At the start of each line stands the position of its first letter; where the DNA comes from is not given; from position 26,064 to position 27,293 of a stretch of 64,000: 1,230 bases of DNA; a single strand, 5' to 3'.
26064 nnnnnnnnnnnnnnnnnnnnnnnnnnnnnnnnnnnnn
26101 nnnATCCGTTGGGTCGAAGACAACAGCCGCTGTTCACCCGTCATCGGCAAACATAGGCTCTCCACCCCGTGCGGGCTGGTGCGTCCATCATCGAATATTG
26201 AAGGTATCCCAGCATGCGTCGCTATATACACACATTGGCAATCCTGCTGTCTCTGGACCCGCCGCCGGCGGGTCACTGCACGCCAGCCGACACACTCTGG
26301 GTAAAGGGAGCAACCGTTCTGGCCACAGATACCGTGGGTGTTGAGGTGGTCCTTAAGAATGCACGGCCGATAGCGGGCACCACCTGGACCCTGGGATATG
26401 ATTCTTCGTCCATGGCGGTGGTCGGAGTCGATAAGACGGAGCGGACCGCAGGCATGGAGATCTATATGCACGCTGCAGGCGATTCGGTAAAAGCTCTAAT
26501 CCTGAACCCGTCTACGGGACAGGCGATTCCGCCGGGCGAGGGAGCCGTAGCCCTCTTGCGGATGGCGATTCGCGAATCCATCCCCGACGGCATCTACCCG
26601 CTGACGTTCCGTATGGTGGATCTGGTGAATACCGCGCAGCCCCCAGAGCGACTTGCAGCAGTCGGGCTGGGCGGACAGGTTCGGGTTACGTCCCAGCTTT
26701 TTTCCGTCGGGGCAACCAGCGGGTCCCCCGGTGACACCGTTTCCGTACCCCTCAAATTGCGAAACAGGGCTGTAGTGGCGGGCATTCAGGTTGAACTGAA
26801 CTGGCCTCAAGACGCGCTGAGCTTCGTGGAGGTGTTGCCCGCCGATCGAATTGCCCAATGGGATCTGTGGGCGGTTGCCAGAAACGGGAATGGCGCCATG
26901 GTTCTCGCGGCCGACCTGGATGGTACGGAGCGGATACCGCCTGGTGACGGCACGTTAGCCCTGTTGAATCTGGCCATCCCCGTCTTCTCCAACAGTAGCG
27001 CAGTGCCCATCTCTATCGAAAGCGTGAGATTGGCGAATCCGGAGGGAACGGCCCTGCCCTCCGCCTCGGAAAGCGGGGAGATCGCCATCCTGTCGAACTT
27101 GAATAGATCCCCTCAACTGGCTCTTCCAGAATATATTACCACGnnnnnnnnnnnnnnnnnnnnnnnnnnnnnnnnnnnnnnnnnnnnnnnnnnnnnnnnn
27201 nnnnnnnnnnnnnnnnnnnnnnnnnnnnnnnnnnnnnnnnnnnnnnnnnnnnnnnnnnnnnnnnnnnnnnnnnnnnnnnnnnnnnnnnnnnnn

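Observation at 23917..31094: Adjacent cohesin-bearing and dockerin-bearing T9SS cargo proteins: a possible cell-surface cohesin-dockerin assembly outside the classical cellulosome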

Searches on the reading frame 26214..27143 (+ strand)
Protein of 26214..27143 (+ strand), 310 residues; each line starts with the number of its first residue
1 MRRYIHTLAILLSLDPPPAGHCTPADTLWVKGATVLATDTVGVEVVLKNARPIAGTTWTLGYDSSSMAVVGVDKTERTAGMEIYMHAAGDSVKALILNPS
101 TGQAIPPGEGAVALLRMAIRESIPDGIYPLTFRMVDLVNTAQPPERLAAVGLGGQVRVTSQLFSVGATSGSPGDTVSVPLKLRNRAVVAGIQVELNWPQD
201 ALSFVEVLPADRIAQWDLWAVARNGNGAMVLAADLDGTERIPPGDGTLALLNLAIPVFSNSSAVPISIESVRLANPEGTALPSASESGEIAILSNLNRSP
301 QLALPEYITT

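Call 11: find_homologous_proteins(query=window:26214-27143:+, max_evalue=0.001)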
Query window:26214-27143:+: 8000 candidates shared short words with the query, none scored E <= 0.001.

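Call 45: search_solved_structures(query=window:26214-27128:+, max_evalue=10, show_alignments=2)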
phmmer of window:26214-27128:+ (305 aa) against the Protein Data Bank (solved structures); distinct sequences matched with E-value up to 10: 6.
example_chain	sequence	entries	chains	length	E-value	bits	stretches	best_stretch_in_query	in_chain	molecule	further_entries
6kg8_A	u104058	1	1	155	0.00025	23.6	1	160-293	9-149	Probably cellulosomal scaffolding protein, secreted cellulose-binding and cohesin domain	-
6kgc_A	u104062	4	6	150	0.00034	23.1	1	162-292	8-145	Probably cellulosomal scaffolding protein, secreted cellulose-binding and cohesin domain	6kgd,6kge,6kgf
2vn5_A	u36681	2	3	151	0.0015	21.1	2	54-133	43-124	SCAFFOLDING PROTEIN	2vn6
1g1k_A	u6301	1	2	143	0.0015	21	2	54-133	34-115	SCAFFOLDING PROTEIN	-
4uyp_A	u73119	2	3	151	0.22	13.9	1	164-255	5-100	Cellulosomal scaffoldin anchoring protein C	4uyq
2xdh_A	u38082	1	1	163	0.31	13.4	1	165-251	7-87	COHESIN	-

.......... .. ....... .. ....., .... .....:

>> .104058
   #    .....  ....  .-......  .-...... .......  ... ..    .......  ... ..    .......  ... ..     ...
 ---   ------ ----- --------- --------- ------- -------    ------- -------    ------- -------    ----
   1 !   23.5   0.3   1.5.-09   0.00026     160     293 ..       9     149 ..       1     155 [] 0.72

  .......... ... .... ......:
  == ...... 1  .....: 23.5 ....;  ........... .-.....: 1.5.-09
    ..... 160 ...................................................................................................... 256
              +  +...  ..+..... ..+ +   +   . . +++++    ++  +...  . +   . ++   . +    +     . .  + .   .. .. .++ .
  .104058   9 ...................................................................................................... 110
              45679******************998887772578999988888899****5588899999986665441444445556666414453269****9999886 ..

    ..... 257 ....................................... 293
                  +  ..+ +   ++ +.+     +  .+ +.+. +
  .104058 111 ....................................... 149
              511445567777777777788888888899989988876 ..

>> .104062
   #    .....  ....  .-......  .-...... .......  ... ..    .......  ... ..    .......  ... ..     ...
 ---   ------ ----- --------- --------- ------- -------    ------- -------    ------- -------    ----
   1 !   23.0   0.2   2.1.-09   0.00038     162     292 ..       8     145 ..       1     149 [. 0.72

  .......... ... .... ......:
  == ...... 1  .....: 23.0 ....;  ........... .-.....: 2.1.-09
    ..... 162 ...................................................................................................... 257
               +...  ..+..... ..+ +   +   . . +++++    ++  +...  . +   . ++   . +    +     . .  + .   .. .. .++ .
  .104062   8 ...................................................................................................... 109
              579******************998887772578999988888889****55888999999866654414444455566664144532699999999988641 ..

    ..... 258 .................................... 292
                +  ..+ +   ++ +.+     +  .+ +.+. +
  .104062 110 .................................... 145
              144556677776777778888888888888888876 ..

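Call 51: predict_structure(alignment_id=A2)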
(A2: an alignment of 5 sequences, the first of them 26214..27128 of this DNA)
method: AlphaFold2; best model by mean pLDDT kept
length: 305 residues; sequences in the alignment: 5
mean_pLDDT: 78.9   pTM: 0.58
mean pLDDT of the five models: 78.9, 62.3, 61.9, 51.5, 29.4
residues with pLDDT >= 90: 87; 70-90: 158; 50-70: 27; < 50: 33
segments of 3 or more residues with pLDDT < 50: 1-24, 297-305
pLDDT, mean of each block of 10 residues (from residue 1): 28 35 65 61 88 90 88 90 90 85 82 88 71 87 76 73 84 92 85 91 91 83 88 82 88 89 89 84 80 62 41
secondary structure, 60 per line:
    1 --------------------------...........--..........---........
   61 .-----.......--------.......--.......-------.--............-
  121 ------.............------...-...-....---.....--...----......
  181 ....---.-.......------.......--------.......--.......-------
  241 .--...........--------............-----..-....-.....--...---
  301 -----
elements in order: E27-37 E40-49 E53-61 E67-73 E82-88 E91-97 E108-119 E127-139 E146-148 E150-152 E154-157 E161-165 E168-170 E175-184 E190-196 E203-209 E218-224 E227-233 E244-254 E263-274 E283-286 E288-292

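Call 54: fold_search(model_id=the predicted structure, library=pdb)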
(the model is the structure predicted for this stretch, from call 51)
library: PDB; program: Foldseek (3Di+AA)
matches with E <= 10: 1995; with E <= 0.001: 196
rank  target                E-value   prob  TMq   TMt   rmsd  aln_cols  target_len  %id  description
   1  3l8q_D                8.5e-12  1.00  0.36  0.33  15.2       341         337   13  Structure analysis of the type II cohesin dyad from the adaptor ScaA scaffoldin of Acetivibrio cellulolyticus (released 2010-05-05)
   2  6kgc_A                1.1e-11  1.00  0.41  0.85   1.8       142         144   22  Crystal structure of CaDoc0917(R49D)-CaCohA2 complex at pH 5.4 (released 2020-07-08)
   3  3l8q_A                1.1e-11  1.00  0.36  0.33  15.3       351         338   12  Structure analysis of the type II cohesin dyad from the adaptor ScaA scaffoldin of Acetivibrio cellulolyticus (released 2010-05-05)
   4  3l8q_B                2.2e-11  1.00  0.35  0.31  15.8       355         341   12  Structure analysis of the type II cohesin dyad from the adaptor ScaA scaffoldin of Acetivibrio cellulolyticus (released 2010-05-05)
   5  3l8q_C                3.2e-11  1.00  0.35  0.33  15.2       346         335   12  Structure analysis of the type II cohesin dyad from the adaptor ScaA scaffoldin of Acetivibrio cellulolyticus (released 2010-05-05)
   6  1g1k_A                7.4e-11  1.00  0.40  0.82   2.2       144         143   19  COHESIN MODULE FROM THE CELLULOSOME OF CLOSTRIDIUM CELLULOLYTICUM (released 2000-11-22)
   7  6kgd_A                8.7e-11  1.00  0.41  0.84   2.0       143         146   22  Crystal structure of CaDoc0917(R49D)-CaCohA2 complex at pH 8.0 (released 2020-07-08)
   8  6kgf_C                1.4e-10  1.00  0.42  0.84   1.7       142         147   23  Crystal structure of CaDoc0917(R16D)-CaCohA2 complex at pH 8.2 (released 2020-07-08)
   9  6kgf_A                1.4e-10  1.00  0.41  0.84   2.0       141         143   23  Crystal structure of CaDoc0917(R16D)-CaCohA2 complex at pH 8.2 (released 2020-07-08)
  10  4dh2_C                1.9e-10  1.00  0.40  0.75   2.6       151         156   19  Crystal structure of Coh-OlpC(Cthe_0452)-Doc435(Cthe_0435) complex: A novel type I Cohesin-Dockerin complex from Clost (released 2012-11-28)
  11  6kge_A                2.3e-10  1.00  0.41  0.86   1.8       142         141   23  Crystal structure of CaDoc0917(R16D)-CaCohA2 complex at pH 5.5 (released 2020-07-08)
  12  2vn5_A                3.1e-10  1.00  0.41  0.84   2.1       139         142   18  The Clostridium cellulolyticum dockerin displays a dual binding mode for its cohesin partner (released 2008-05-20)
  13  4dh2_A                3.2e-10  1.00  0.40  0.75   2.6       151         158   19  Crystal structure of Coh-OlpC(Cthe_0452)-Doc435(Cthe_0435) complex: A novel type I Cohesin-Dockerin complex from Clost (released 2012-11-28)
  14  2vn6_A                3.6e-10  1.00  0.40  0.77   2.2       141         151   18  The Clostridium cellulolyticum dockerin displays a dual binding mode for its cohesin partner (released 2008-05-13)
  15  2vn5_C                4.1e-10  1.00  0.41  0.82   2.1       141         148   18  The Clostridium cellulolyticum dockerin displays a dual binding mode for its cohesin partner (released 2008-05-20)
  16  2xdh                  5.1e-10  1.00  0.39  0.83   2.9       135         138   21  Non-cellulosomal cohesin from the hyperthermophilic archaeon Archaeoglobus fulgidus (released 2010-05-26)
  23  1aoh_A                2.2e-09  1.00  0.40  0.81   2.3       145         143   17  SINGLE COHESIN DOMAIN FROM THE SCAFFOLDING PROTEIN CIPA OF THE CLOSTRIDIUM THERMOCELLUM CELLULOSOME (released 1998-07-08)
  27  1aoh_B                4.4e-09  1.00  0.41  0.83   1.8       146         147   18  SINGLE COHESIN DOMAIN FROM THE SCAFFOLDING PROTEIN CIPA OF THE CLOSTRIDIUM THERMOCELLUM CELLULOSOME (released 1998-07-08)
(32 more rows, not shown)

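Call 81: search_protein_representatives(protein=window:26283-27113:+)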
Query: 277 residues. Proteins with E-value up to 0.001 (for the whole library): 299; up to 1e-10: 52; up to 1e-30: 4. The best 150 are listed.
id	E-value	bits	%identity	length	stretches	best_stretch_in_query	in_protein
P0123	2.7e-113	393.9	69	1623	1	1-277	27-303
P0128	5.2e-52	193.0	41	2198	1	14-277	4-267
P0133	1.4e-37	145.8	35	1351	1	3-277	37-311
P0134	1.9e-31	125.6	26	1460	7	29-245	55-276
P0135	4.4e-28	114.6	27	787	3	72-269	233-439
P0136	5.0e-26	107.9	30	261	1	47-277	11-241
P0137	3.6e-25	105.1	24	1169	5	23-270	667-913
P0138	6.0e-22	94.5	25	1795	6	141-259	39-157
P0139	1.1e-20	90.4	27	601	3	141-258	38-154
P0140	1.5e-19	86.6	28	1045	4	147-267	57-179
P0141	2.7e-19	85.8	30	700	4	138-253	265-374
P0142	2.6e-18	82.6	26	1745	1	9-264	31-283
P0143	3.9e-18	82.0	29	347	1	18-265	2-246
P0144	4.1e-18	81.9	26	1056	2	19-238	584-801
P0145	7.3e-18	81.1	26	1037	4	65-271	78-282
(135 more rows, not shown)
